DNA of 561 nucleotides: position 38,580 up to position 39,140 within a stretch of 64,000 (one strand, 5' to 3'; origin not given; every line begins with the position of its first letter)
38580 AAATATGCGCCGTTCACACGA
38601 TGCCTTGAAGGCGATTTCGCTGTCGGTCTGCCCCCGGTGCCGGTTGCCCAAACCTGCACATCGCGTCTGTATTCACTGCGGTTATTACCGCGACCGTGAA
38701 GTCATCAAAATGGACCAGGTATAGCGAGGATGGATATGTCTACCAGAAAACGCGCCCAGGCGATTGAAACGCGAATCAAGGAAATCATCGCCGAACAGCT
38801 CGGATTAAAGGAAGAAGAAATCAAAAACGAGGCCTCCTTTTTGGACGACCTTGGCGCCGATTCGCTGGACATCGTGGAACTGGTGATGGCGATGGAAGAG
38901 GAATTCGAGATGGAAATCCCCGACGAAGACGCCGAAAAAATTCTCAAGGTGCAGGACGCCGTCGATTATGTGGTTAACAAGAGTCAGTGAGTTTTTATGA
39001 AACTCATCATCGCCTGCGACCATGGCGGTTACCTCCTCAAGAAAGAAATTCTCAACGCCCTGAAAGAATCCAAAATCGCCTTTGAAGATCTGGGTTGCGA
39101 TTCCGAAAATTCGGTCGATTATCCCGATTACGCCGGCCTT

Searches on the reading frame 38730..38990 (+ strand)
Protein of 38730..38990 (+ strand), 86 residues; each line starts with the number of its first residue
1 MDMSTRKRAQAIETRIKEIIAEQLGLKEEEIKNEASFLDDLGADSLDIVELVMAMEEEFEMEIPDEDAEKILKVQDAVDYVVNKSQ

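Call 44: search_protein_families(library=pfam, proteins=[window:38730-38990:+], max_evalue=0.01)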
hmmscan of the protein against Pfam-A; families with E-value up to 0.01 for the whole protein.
window:38730-38990:+ (86 aa): 3 families
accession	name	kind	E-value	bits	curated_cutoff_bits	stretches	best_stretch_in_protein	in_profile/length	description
PF00550.31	PP-binding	-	5.8e-15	55.7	20.8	1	15-81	2-67/67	Phosphopantetheine attachment site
PF23297.2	ACP_SdgA_C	-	2.7e-05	24.6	27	1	6-83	5-81/95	Highly reducing polyketide synthase sdgA, C-terminal ACP domain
PF14573.12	PP-binding_2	-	7.5e-05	23.3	32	1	39-85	42-88/96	Acyl-carrier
